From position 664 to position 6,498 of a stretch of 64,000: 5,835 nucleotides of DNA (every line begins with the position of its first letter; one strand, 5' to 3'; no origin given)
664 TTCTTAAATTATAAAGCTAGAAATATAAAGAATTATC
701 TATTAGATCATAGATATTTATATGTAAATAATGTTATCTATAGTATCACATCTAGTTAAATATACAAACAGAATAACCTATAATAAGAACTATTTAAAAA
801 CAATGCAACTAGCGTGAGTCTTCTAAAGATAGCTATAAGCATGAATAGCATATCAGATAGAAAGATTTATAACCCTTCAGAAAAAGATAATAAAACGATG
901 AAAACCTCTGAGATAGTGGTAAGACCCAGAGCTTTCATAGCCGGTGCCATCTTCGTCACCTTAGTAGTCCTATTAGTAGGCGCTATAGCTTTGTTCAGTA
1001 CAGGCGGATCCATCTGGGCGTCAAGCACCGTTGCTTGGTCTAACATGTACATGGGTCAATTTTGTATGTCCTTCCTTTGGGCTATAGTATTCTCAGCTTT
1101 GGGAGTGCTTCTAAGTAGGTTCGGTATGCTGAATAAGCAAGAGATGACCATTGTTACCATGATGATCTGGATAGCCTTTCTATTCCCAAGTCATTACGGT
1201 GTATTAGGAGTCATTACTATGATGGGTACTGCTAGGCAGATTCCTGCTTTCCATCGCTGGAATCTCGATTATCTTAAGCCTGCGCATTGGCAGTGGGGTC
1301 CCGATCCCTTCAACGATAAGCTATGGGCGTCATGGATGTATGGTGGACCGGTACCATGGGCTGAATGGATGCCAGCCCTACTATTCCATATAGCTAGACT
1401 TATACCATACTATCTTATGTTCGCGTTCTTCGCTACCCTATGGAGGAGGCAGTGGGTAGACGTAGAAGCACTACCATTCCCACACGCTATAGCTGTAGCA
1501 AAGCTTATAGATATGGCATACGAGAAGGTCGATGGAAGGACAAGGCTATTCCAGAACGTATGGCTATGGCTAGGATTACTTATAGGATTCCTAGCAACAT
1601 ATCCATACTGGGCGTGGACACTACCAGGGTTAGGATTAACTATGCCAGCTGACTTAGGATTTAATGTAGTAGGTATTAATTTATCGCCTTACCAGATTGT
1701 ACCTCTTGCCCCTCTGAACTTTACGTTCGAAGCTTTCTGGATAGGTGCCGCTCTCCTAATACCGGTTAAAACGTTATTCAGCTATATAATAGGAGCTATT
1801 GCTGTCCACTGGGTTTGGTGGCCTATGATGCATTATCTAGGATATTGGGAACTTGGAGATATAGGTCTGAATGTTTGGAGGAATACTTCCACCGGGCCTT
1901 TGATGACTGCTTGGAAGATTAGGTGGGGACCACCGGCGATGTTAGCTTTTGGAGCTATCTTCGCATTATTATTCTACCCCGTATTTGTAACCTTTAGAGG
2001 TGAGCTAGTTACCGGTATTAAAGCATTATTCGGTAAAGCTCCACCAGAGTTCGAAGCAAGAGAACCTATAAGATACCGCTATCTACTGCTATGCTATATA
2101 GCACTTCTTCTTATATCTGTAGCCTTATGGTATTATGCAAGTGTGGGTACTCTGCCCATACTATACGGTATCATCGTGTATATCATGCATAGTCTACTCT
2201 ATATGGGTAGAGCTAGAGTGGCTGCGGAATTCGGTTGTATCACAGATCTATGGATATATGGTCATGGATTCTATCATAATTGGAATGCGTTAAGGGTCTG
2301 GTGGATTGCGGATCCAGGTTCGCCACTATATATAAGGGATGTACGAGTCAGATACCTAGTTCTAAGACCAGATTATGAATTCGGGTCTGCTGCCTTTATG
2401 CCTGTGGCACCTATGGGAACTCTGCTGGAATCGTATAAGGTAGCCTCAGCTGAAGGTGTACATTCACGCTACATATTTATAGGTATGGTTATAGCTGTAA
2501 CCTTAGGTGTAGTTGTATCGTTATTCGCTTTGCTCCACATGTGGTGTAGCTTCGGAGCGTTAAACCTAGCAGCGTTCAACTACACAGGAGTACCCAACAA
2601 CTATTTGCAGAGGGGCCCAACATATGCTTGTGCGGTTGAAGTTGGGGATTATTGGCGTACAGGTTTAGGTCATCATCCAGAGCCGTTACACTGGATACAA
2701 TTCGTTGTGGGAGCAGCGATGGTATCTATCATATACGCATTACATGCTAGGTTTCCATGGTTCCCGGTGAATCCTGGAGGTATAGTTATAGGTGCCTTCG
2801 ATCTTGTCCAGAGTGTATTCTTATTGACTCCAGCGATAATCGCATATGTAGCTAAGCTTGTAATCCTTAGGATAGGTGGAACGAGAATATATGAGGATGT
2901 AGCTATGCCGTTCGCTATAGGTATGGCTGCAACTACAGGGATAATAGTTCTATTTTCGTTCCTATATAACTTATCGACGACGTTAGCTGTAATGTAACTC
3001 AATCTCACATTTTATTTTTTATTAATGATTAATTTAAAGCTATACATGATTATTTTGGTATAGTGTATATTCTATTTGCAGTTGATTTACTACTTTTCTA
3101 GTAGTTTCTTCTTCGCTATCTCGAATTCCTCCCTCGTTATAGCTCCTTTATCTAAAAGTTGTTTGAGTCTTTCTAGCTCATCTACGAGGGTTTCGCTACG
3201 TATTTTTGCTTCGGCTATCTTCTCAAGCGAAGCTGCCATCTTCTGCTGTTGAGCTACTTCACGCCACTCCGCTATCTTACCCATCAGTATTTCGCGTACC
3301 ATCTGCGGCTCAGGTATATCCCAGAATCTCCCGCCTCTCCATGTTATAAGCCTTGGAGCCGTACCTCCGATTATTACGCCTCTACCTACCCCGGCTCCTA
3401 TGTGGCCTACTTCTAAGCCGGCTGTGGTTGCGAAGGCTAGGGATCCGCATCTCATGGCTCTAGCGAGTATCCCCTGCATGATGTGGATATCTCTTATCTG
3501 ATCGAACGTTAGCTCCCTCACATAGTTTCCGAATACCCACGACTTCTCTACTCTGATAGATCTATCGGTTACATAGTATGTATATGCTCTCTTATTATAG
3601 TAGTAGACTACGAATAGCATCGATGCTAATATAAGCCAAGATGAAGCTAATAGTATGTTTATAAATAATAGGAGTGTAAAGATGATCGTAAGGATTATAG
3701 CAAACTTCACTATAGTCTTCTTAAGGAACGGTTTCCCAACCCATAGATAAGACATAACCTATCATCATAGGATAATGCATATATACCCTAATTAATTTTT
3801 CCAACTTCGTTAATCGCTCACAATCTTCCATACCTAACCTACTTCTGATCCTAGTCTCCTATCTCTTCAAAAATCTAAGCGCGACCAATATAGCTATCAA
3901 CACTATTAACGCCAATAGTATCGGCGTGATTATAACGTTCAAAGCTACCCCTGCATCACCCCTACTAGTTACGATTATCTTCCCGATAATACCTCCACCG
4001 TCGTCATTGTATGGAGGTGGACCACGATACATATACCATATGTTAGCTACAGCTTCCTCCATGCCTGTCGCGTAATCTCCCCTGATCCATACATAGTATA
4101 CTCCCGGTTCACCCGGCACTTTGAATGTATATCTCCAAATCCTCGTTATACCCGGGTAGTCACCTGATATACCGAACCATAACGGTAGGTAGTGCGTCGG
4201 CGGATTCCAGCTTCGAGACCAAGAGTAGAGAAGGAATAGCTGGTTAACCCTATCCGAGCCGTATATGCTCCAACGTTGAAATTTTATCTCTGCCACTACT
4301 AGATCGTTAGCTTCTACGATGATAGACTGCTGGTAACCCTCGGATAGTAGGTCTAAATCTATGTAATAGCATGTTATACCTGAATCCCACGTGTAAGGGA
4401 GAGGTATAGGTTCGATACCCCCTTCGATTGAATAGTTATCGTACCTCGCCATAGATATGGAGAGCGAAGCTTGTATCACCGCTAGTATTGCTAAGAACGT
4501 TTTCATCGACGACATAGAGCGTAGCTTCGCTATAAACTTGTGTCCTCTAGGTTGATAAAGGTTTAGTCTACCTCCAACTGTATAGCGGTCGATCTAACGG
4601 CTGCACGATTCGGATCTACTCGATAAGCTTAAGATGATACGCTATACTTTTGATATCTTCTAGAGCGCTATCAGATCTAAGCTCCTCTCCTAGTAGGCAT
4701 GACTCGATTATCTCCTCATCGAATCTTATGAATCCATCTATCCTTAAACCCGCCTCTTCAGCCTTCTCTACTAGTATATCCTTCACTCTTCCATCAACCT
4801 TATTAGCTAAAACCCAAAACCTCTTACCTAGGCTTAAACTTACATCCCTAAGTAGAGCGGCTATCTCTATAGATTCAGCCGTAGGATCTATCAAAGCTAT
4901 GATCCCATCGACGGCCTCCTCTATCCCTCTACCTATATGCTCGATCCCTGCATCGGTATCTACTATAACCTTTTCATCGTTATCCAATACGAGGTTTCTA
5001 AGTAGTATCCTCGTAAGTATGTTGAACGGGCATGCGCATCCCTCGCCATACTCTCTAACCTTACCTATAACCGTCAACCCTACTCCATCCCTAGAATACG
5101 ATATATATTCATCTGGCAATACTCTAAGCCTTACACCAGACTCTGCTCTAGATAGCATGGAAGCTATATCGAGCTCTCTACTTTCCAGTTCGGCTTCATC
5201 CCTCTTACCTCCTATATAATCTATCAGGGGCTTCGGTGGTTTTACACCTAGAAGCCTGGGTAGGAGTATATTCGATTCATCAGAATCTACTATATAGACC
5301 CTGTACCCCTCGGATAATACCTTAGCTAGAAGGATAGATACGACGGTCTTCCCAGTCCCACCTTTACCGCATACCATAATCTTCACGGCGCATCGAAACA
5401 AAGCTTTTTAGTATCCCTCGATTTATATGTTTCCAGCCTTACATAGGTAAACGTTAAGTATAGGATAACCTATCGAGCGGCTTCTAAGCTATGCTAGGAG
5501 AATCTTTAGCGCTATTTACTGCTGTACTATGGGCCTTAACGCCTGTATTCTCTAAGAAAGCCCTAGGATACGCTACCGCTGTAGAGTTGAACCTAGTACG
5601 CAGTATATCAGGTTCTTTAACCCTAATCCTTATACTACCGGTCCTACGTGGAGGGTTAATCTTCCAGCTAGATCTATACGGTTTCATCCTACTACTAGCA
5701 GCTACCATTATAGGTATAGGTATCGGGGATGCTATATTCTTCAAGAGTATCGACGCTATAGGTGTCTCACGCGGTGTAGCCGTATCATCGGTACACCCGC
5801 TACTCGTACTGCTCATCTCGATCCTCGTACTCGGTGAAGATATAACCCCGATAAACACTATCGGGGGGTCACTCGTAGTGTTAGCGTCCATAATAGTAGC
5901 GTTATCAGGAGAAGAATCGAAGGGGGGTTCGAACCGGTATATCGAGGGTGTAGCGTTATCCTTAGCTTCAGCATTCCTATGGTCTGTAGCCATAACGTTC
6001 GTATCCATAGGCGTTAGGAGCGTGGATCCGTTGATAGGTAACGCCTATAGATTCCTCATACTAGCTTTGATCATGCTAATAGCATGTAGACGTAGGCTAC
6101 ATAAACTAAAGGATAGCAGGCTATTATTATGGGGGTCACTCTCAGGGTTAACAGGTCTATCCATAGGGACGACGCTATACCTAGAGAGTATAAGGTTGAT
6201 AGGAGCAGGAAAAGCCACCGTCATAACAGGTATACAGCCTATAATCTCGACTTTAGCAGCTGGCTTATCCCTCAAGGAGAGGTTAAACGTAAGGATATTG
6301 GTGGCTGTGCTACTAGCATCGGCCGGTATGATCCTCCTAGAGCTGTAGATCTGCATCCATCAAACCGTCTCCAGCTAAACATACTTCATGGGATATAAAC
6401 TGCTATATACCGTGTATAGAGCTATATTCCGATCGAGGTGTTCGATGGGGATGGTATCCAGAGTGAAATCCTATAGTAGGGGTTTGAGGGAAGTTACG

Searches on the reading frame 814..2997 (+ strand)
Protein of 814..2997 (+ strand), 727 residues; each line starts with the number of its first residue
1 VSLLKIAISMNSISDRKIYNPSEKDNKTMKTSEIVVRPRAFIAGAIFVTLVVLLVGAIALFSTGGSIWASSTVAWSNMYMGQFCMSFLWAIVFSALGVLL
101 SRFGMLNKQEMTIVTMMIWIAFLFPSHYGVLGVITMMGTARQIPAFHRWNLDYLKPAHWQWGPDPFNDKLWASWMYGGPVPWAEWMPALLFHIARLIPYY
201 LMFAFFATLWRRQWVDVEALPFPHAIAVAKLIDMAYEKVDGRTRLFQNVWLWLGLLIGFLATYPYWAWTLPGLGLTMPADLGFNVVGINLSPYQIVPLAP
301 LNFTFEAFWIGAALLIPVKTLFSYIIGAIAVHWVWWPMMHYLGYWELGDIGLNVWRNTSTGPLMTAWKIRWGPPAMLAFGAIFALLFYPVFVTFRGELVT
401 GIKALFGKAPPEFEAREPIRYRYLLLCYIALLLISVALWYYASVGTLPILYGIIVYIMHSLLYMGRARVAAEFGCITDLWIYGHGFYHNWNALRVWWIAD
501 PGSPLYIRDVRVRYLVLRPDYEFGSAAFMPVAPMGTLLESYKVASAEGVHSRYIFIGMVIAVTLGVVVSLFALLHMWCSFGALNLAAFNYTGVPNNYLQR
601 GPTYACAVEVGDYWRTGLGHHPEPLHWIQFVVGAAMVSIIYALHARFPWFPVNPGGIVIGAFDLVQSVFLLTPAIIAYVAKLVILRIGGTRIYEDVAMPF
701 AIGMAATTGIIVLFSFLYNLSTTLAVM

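Call 38: search_protein_families(library=pfam, proteins=[window:814-2997:+], max_evalue=0.001)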
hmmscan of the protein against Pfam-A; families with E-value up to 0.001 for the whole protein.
window:814-2997:+ (727 aa): 3 families
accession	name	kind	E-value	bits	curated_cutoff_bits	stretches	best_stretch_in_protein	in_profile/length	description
PF20581.3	DUF6785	-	1.3e-19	70.6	25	1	49-578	7-495/498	Family of unknown function (DUF6785)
PF20580.3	DUF6784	-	1.8e-09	38.1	26.4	1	627-719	1-90/101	Domain of unknown function (DUF6784)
PF03169.20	OPT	-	4.3e-05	22.8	25.8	1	38-717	4-621/623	OPT oligopeptide transporter protein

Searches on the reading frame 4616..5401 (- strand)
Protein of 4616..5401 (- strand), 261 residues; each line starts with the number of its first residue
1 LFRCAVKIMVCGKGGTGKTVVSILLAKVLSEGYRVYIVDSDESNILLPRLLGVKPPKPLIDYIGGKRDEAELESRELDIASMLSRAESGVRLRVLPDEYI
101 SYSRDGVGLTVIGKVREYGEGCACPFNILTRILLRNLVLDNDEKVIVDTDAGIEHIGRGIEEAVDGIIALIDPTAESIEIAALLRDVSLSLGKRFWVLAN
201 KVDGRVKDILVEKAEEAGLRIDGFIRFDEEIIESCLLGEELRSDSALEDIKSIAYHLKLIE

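Call 38: search_protein_families(library=pfam, proteins=[window:4616-5401:-], max_evalue=0.001)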
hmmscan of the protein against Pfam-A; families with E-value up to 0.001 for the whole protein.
window:4616-5401:- (261 aa): 3 families
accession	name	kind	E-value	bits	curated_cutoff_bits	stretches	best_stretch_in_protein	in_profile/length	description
PF01656.29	CbiA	-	2.1e-11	44.3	25.4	1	9-234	3-118/125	CobQ/CobB/MinD/ParA nucleotide binding domain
PF10609.15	ParA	-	9.4e-06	25.7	27.1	1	9-58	8-58/246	NUBPL iron-transfer P-loop NTPase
PF16575.11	CLP1_P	-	0.00087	19.6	26.6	0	12-57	1-49/188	mRNA cleavage and polyadenylation factor CLP1 P-loop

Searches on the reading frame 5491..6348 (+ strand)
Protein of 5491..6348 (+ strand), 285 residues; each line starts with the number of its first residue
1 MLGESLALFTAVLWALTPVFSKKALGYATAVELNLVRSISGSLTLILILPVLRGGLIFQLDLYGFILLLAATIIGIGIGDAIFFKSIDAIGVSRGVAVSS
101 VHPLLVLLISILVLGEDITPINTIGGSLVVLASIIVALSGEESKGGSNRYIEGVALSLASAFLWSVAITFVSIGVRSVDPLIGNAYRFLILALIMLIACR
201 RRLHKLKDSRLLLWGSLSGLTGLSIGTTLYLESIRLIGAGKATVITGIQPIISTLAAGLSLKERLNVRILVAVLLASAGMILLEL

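Call 38: search_protein_families(library=pfam, proteins=[window:5491-6348:+], max_evalue=0.001)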
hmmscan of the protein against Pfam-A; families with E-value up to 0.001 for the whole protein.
window:5491-6348:+ (285 aa): 1 family
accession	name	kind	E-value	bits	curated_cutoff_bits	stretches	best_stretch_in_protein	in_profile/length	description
PF00892.27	EamA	-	3.7e-38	131.3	28.2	2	153-283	3-133/135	EamA-like transporter family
